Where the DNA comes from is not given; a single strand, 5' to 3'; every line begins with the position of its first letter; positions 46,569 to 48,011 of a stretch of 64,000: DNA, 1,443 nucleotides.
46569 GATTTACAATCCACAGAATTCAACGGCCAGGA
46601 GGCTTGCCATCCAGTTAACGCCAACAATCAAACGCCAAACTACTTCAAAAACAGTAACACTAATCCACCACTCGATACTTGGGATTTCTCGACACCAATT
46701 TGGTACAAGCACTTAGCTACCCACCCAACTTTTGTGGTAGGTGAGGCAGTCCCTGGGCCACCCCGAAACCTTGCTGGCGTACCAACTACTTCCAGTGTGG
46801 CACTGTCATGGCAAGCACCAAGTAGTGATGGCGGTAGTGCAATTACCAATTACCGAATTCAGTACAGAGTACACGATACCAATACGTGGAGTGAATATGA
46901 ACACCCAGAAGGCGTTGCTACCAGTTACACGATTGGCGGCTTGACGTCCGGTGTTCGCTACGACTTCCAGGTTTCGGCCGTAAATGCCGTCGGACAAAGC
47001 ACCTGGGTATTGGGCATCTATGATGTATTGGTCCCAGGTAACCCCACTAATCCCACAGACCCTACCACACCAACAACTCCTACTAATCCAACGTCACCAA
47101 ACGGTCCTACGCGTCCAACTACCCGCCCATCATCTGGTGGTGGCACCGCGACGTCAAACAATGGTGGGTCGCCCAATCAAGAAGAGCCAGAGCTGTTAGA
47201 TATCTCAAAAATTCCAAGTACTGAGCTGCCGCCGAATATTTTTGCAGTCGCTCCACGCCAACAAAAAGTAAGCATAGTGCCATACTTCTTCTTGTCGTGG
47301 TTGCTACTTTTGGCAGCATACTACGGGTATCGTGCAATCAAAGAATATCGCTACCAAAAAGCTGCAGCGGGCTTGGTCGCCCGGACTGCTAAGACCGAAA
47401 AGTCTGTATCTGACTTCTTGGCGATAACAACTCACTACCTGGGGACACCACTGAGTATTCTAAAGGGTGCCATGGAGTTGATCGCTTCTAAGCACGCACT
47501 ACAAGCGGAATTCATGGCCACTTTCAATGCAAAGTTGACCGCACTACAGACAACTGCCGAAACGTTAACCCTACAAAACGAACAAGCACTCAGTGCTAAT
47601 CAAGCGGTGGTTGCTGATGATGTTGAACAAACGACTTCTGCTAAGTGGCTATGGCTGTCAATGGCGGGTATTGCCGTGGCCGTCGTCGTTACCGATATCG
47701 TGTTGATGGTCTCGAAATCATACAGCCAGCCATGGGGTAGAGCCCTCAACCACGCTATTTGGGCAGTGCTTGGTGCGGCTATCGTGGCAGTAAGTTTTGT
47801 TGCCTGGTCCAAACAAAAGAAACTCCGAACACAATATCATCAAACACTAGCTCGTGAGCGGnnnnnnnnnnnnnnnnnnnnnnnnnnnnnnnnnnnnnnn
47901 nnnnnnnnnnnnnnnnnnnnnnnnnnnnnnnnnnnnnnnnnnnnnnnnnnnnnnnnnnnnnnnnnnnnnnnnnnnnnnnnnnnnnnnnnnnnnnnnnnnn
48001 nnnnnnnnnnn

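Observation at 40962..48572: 2,536-aa adhesin-like ectodomain fused to a histidine-kinase core, a candidate giant contact sensor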

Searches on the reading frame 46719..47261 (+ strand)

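Call 65: search_protein_families(library=pfam, proteins=[window:46719-47261:+], max_evalue=0.1)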
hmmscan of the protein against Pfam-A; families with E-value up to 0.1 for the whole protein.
window:46719-47261:+ (181 aa): 4 families
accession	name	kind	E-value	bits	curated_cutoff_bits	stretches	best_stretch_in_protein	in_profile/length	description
PF00041.27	fn3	-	1.4e-15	57.7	25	1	14-96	2-77/84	Fibronectin type III domain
PF25059.1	FN3_DSCAM-DSCAML_C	-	3.1e-09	37.5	39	1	36-95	14-72/89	DSCAM/DSCAML C-terminal Fn3-like domain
PF16656.11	Pur_ac_phosph_N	-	1.3e-05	26.1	30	1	23-96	11-88/93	Purple acid Phosphatase, N-terminal domain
PF25788.1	Ig_Rha78A_N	-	6.2e-05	23.6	27.4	1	24-96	17-93/105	Rha78A-like, N-terminal immunoglobulin domain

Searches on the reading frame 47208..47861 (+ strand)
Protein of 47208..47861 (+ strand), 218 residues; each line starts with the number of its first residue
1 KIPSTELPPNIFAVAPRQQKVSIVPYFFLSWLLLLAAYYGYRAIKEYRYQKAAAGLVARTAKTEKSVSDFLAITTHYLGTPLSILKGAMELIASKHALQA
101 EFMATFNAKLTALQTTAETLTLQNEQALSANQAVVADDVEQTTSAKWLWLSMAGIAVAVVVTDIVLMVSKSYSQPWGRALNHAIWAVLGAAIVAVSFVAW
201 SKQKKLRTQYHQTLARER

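Call 65: search_protein_families(library=pfam, proteins=[window:47208-47861:+], max_evalue=0.1)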
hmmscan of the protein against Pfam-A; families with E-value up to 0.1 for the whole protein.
window:47208-47861:+ (218 aa): 4 families
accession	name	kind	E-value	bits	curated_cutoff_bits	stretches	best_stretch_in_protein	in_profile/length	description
PF00512.31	HisKA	-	0.002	18.6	26.9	1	68-95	3-30/66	His Kinase A (phospho-acceptor) domain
PF11124.14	Pho86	-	0.011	15.5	29.3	1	20-135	50-170/291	Inorganic phosphate transporter chaperone Pho86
PF06779.20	MFS_4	-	0.02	14.7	26.3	1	75-209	123-257/364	Uncharacterised MFS-type transporter YbfB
PF15420.11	Abhydrolase_9_N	-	0.05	14.1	27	1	55-203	4-150/208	Alpha/beta-hydrolase family N-terminus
